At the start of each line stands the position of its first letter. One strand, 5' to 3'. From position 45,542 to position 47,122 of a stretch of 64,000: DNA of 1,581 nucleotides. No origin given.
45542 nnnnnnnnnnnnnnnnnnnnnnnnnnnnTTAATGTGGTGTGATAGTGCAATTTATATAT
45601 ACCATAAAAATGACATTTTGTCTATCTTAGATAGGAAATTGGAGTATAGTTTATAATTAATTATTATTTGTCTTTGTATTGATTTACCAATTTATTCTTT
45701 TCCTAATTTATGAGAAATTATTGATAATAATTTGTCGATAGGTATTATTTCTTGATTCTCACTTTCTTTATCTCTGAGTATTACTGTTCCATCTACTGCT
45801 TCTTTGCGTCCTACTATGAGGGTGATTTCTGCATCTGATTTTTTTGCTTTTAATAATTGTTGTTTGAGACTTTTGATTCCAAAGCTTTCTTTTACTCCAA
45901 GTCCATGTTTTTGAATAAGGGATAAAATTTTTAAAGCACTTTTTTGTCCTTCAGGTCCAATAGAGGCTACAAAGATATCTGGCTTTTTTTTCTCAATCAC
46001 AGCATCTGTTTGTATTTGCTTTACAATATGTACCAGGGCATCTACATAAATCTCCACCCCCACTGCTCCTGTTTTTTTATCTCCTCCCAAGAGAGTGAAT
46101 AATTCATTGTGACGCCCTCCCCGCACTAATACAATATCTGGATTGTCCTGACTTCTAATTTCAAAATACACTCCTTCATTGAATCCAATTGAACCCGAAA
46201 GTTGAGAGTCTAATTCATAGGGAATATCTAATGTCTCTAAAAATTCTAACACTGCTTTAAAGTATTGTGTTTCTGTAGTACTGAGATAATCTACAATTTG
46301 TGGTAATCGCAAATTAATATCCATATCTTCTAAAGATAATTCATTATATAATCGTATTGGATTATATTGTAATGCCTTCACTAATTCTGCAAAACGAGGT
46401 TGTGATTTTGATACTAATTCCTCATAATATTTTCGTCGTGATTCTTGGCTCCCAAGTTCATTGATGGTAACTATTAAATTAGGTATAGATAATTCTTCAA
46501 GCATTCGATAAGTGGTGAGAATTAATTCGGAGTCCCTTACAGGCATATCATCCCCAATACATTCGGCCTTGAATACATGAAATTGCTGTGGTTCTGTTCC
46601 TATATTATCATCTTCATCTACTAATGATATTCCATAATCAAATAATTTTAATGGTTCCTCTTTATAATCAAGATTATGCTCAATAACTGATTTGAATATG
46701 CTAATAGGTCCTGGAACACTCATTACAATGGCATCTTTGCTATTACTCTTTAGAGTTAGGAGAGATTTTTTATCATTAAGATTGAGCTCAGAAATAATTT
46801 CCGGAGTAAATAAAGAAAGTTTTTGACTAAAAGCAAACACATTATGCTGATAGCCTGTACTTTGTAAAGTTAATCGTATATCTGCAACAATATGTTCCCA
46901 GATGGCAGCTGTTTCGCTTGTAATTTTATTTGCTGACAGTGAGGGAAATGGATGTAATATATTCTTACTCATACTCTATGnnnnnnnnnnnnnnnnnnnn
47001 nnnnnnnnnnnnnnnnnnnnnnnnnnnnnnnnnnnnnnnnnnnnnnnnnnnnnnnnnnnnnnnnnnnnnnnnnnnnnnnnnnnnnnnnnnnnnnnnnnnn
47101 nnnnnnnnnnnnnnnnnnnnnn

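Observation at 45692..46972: HisRS-like protein with the catalytic signatures erased but the anticodon-binding domain retained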

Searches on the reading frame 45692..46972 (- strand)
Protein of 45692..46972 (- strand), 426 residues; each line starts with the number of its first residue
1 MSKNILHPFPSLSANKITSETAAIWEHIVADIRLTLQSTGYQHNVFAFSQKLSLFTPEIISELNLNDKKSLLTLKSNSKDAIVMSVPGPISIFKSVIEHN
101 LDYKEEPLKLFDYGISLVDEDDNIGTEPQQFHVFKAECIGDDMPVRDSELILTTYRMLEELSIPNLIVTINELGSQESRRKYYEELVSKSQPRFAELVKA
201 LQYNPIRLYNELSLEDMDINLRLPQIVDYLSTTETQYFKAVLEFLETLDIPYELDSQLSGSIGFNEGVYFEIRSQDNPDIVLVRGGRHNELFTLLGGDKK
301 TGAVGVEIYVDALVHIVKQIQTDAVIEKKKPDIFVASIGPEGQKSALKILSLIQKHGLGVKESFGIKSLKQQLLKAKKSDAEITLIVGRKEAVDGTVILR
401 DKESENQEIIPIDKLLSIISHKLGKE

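Call 3: search_protein_families(library=ncbifam, proteins=[window:45692-46972:-], max_evalue=10)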
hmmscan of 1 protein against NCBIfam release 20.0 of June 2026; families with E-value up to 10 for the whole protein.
window:45692-46972:- (426 aa): 11 families
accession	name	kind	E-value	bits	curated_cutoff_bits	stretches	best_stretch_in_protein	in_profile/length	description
TIGR00442.1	hisS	equivalog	1.4e-45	156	286.75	1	17-411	9-405/406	histidine--tRNA ligase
TIGR00443.1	hisZ_biosyn_reg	equivalog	1.6e-10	40.6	271.65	1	24-318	10-313/314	ATP phosphoribosyltransferase regulatory subunit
NF009085.0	PRK12420.1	equivalog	2.2e-10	40.4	540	1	210-416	223-423/426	histidine--tRNA ligase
NF008941.0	PRK12292.2-4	equivalog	7.1e-08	31.8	447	1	97-322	90-329/393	ATP phosphoribosyltransferase regulatory subunit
NF008953.0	PRK12295.1-6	equivalog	2.9e-07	29.8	384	1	262-317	323-379/384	ATP phosphoribosyltransferase regulatory subunit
NF008940.0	PRK12292.2-3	equivalog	4.7e-05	22.3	450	1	233-376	233-378/404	ATP phosphoribosyltransferase regulatory subunit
NF008951.0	PRK12295.1-4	equivalog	5.3e-05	22.2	364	1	262-314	316-367/374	ATP phosphoribosyltransferase regulatory subunit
NF008948.0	PRK12295.1-1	equivalog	0.00026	20.2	622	1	248-317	304-372/376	ATP phosphoribosyltransferase regulatory subunit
TIGR00418.1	thrS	equivalog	0.0054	15.7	383.65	1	336-421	478-563/565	threonine--tRNA ligase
NF008949.0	PRK12295.1-2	equivalog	0.01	15.1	420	1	258-308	317-368/379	ATP phosphoribosyltransferase regulatory subunit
NF008950.0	PRK12295.1-3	equivalog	0.069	12.5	492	1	260-314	322-375/387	ATP phosphoribosyltransferase regulatory subunit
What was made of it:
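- Checked: NCBIfam TIGR00442 hisS: E = 1.4e-45, profile positions 9-405 of 406 (call 3).
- There is a weak TIGR00443 hit, E = 1.6e-10 (call 3).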

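Call 4: search_protein_families(library=pfam, proteins=[window:45692-46972:-], max_evalue=10)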
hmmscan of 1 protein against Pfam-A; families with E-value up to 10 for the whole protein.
window:45692-46972:- (426 aa): 2 families
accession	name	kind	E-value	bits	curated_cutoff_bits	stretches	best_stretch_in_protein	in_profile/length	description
PF13393.11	tRNA-synt_His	-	7.7e-08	32.4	25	1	20-313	8-308/308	Histidyl-tRNA synthetase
PF03129.25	HGTP_anticodon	-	6.6e-07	29.8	21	1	333-420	2-92/94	Anticodon binding domain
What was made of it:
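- On Histidine--tRNA ligase (HisRS): Pfam PF13393 and PF03129 are both above their gathering scores (call 4).
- Checked: Pfam tRNA-synt_His and HGTP_anticodon, both above their gathering scores (call 4).
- HisX carries a bona fide HGTP anticodon-binding domain (call 4).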

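Call 5: search_solved_structures(query=window:45692-46972:-, max_evalue=1, show_alignments=2)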
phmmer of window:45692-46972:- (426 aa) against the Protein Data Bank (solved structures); distinct sequences matched with E-value up to 1: 24.
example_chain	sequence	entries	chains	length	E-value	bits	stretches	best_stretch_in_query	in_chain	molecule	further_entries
1qe0_A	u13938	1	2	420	3.2e-33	118.6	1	51-417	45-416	Histidine--tRNA ligase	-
1kmm_A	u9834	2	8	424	7.2e-31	110.9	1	19-416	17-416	HISTIDYL-TRNA SYNTHETASE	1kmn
2el9_A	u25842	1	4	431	7.6e-31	110.8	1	19-416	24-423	Histidyl-tRNA synthetase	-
1htt_A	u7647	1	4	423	7.7e-31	110.8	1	20-416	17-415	HISTIDYL-TRNA SYNTHETASE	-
4e51_A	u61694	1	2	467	8.6e-27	97.4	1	14-415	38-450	Histidine--tRNA ligase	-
4rdx_A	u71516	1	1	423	2.4e-24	89.4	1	24-399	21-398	Histidine--tRNA ligase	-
1adj_A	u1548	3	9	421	3.2e-24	89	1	24-399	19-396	HISTIDYL-TRNA SYNTHETASE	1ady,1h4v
5e3i_A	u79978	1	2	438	4.1e-18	68.9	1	18-420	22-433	Histidine--tRNA ligase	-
1wu7_A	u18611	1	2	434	1.4e-08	37.5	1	254-417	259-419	Histidyl-tRNA synthetase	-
6nhi_A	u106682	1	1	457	6.6e-05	25.4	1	245-411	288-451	Histidine--tRNA ligase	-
3net_A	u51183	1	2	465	0.0015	20.9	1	253-415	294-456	Histidyl-tRNA synthetase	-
4g84_A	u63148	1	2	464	0.019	17.3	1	282-422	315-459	Histidine--tRNA ligase, cytoplasmic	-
4phc_A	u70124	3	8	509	0.021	17.1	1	282-422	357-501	Histidine--tRNA ligase, cytoplasmic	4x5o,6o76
4g85_A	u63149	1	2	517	0.022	17.1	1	282-422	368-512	Histidine-tRNA ligase, cytoplasmic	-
5w6m_A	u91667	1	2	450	0.026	16.8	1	282-415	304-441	Histidine--tRNA ligase, cytoplasmic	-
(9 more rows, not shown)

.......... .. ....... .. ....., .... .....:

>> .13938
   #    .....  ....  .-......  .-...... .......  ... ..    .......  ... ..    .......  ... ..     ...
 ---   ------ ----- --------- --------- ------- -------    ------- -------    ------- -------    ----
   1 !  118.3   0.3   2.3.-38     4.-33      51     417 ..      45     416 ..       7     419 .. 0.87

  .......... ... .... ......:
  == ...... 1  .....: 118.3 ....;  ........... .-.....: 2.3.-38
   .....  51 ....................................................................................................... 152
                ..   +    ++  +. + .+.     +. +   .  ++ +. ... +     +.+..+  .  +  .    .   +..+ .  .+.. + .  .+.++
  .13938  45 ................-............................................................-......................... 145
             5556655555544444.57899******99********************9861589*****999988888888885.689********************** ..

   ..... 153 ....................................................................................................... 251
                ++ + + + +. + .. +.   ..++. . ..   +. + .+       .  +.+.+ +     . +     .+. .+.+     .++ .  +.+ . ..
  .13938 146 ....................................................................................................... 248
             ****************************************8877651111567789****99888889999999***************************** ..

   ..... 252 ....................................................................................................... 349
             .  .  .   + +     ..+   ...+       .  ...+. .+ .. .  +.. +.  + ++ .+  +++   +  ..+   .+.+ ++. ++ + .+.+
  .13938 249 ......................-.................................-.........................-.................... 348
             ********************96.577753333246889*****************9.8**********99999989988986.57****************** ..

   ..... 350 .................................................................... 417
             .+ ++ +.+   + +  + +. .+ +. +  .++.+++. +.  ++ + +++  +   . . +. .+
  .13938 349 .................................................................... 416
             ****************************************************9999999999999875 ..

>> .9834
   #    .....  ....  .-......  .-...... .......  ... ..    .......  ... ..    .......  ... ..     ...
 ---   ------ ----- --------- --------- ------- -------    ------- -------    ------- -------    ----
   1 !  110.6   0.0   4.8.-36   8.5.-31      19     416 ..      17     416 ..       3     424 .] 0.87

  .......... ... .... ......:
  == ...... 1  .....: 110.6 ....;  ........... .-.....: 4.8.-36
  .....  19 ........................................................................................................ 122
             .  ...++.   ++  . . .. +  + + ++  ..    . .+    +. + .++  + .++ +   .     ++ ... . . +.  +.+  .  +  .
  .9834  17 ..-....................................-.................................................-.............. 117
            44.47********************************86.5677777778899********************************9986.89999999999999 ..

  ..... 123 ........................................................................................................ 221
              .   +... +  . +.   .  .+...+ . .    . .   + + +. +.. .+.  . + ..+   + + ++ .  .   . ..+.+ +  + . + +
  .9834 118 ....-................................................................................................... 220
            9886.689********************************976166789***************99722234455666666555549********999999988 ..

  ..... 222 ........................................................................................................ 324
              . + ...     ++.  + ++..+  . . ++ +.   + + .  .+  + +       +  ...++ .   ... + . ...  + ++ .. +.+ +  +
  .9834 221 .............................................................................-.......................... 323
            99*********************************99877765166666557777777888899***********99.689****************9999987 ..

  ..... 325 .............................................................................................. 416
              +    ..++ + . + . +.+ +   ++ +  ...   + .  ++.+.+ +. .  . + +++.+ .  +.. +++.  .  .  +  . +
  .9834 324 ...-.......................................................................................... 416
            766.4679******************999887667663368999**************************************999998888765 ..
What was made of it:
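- Checked: PDB S. aureus and E. coli HisRS: E = 3e-33 and 7e-31 (call 5).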
